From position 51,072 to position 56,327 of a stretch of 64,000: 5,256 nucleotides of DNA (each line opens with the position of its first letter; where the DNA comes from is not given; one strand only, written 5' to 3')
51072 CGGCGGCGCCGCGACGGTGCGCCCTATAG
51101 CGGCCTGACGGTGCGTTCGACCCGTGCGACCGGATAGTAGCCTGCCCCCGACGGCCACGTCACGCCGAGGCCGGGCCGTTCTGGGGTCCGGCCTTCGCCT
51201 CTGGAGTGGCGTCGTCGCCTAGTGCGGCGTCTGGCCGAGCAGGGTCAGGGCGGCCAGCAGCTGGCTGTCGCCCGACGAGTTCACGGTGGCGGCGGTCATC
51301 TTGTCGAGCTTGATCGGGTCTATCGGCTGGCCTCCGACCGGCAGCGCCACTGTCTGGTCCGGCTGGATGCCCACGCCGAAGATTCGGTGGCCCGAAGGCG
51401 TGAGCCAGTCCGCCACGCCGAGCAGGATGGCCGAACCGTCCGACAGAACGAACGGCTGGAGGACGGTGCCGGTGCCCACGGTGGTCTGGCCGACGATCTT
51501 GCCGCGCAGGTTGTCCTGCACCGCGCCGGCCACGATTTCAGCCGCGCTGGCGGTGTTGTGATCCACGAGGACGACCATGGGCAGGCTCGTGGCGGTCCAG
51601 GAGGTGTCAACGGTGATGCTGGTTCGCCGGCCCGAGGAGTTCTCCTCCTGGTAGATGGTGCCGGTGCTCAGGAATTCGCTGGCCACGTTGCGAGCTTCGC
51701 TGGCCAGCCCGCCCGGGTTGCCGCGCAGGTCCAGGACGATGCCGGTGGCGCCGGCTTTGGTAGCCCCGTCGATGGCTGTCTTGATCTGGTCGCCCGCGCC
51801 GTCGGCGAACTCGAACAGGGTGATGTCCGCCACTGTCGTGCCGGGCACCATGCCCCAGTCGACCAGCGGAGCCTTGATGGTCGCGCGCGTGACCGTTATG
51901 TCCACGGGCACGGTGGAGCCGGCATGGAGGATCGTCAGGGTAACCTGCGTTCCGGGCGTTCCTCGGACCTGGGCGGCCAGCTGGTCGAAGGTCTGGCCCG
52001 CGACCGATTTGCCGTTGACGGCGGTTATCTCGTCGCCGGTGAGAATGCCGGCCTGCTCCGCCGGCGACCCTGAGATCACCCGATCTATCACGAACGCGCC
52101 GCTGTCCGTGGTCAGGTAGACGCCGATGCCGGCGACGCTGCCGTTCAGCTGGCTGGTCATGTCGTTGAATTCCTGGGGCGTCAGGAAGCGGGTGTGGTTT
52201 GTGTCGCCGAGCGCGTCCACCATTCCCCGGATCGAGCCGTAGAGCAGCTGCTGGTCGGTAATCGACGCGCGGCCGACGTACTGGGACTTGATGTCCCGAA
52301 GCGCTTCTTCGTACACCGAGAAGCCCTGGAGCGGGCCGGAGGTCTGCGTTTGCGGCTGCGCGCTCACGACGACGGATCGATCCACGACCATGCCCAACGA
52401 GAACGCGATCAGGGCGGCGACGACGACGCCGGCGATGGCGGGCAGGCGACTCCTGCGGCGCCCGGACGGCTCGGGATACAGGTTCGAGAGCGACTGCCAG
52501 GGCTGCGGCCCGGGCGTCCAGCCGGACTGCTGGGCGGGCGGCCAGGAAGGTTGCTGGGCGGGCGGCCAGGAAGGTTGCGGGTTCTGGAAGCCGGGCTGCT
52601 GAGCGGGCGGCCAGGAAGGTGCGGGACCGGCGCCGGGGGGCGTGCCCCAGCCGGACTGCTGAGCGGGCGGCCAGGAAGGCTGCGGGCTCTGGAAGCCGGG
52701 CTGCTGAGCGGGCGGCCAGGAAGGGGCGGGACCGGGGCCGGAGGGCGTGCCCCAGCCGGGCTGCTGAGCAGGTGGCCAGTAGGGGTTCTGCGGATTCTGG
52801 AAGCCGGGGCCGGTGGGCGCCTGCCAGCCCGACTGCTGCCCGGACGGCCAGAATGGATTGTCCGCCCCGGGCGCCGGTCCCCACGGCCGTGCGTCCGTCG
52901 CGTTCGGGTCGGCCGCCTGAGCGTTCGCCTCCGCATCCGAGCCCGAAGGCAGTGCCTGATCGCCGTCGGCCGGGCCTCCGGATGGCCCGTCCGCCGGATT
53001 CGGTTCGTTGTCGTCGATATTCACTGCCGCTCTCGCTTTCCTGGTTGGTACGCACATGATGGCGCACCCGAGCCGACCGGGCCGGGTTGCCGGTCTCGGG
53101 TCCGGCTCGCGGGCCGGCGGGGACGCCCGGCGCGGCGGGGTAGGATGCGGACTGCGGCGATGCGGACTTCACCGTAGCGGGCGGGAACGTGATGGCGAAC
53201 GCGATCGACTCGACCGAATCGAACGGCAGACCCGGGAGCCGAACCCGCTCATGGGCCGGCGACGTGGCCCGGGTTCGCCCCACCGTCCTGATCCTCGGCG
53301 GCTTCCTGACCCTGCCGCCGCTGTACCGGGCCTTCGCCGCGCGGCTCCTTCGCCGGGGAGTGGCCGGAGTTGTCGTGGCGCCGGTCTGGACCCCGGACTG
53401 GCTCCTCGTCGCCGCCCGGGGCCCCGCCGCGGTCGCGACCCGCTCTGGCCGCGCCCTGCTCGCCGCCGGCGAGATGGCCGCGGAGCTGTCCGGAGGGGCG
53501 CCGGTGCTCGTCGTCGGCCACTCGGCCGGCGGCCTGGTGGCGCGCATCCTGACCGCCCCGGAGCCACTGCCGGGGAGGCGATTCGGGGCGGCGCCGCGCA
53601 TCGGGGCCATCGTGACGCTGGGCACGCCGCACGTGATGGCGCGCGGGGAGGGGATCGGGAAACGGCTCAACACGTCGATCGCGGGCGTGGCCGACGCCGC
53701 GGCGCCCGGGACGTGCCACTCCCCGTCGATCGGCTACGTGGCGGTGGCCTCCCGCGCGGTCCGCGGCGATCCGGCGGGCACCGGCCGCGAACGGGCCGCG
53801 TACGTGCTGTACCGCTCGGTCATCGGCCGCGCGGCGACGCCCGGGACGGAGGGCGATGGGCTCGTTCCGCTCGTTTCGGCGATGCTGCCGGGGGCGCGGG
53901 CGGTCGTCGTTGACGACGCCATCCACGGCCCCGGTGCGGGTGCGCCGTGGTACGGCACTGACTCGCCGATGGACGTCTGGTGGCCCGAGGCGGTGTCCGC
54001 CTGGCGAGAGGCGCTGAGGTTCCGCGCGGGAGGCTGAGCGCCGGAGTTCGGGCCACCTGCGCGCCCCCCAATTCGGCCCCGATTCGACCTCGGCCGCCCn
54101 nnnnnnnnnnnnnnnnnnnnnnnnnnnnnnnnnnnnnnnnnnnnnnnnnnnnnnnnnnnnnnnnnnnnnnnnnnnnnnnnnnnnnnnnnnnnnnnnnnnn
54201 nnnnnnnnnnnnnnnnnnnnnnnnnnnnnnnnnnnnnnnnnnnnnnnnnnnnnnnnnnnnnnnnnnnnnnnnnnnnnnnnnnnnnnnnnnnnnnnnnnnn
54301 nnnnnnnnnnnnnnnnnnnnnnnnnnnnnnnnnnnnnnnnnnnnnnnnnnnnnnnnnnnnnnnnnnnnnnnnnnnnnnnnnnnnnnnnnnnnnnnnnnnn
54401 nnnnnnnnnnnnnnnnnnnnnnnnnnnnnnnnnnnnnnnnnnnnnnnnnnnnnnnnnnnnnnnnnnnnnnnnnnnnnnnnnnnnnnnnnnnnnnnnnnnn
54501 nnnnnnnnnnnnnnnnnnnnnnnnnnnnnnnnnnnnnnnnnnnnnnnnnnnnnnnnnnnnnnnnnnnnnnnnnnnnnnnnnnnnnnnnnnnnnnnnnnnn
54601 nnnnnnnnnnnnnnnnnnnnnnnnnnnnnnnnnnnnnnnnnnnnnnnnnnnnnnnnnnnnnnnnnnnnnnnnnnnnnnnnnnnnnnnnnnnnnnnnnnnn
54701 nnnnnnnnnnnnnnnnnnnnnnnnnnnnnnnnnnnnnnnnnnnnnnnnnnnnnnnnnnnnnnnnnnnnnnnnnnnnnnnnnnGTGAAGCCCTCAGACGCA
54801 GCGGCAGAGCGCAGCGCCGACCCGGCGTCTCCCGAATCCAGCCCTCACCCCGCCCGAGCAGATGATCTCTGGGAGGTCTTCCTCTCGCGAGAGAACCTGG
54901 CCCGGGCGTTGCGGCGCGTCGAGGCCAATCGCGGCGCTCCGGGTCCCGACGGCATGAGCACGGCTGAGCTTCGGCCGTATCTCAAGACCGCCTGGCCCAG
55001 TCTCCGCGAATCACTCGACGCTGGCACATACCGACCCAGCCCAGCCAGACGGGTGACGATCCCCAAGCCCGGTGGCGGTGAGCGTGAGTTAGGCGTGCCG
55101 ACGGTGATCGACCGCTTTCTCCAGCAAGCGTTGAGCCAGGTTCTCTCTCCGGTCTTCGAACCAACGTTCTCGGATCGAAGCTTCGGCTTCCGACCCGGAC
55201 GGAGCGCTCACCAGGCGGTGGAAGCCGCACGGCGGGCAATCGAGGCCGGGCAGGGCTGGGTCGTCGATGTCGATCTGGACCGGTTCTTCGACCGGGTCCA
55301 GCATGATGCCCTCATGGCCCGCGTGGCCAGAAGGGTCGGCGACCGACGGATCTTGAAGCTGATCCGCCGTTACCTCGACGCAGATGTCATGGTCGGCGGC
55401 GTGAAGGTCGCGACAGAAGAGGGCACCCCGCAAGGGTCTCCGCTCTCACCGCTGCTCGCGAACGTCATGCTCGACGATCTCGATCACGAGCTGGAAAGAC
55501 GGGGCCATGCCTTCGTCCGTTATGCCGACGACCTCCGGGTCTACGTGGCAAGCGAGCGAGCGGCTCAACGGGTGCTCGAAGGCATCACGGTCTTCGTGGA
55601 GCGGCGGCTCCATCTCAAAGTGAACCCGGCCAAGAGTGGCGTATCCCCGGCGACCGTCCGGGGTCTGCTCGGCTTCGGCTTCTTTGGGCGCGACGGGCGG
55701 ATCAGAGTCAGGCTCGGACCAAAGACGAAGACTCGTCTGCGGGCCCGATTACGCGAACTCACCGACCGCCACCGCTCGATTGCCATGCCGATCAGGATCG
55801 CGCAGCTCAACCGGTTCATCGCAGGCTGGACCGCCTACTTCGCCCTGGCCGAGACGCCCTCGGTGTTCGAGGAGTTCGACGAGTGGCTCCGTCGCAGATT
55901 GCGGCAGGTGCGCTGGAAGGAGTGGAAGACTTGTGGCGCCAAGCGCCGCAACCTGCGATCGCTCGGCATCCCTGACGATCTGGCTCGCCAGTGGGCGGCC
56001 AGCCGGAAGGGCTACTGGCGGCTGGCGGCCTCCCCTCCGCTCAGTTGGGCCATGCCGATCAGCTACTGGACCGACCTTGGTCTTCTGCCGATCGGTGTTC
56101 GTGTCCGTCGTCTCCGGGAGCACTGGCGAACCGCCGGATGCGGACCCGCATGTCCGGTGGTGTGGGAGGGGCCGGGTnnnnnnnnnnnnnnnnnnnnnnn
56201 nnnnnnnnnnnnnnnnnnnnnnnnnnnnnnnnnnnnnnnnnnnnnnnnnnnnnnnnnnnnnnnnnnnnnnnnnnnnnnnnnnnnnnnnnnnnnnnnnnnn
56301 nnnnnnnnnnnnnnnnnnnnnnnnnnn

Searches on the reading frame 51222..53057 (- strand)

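Call 26: search_protein_families(library=pfam, proteins=[window:51222-53057:-], max_evalue=0.001)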
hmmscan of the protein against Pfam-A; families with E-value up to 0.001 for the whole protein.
window:51222-53057:- (612 aa): 4 families
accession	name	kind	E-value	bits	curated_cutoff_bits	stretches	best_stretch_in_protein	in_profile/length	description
PF03572.23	Peptidase_S41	-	2.1e-41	141.7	24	1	410-569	3-164/165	Peptidase family S41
PF17820.7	PDZ_6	-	4.8e-14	52.3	27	1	323-376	1-52/54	PDZ domain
PF13180.12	PDZ_2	-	2.5e-11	44.2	27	1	310-389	2-80/80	PDZ domain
PF00595.29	PDZ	-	6.6e-11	42.9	23.2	1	308-377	9-81/81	PDZ domain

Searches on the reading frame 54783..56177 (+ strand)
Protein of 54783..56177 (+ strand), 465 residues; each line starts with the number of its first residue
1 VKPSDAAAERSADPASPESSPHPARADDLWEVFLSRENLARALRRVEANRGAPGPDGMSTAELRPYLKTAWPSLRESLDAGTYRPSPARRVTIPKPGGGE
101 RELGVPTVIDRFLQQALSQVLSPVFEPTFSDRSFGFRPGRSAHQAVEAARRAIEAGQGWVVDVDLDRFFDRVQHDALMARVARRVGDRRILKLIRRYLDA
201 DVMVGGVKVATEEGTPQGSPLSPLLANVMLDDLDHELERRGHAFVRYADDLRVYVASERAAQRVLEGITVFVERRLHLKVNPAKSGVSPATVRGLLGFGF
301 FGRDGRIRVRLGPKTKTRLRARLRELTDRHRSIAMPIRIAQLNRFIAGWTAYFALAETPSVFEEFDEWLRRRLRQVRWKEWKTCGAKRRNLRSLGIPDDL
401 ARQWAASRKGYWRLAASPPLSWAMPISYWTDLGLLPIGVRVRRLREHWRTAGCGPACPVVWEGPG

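Call 26: search_protein_families(library=pfam, proteins=[window:54783-56177:+], max_evalue=0.001)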
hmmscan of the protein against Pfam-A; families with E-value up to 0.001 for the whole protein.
window:54783-56177:+ (465 aa): 2 families
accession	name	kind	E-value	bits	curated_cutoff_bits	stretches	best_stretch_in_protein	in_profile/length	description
PF00078.32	RVT_1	-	1.1e-36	126.9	29.6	1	93-288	1-192/205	Reverse transcriptase (RNA-dependent DNA polymerase)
PF08388.16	GIIM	-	9.2e-19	67.7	23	1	318-393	3-78/80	Group II intron, maturase-specific domain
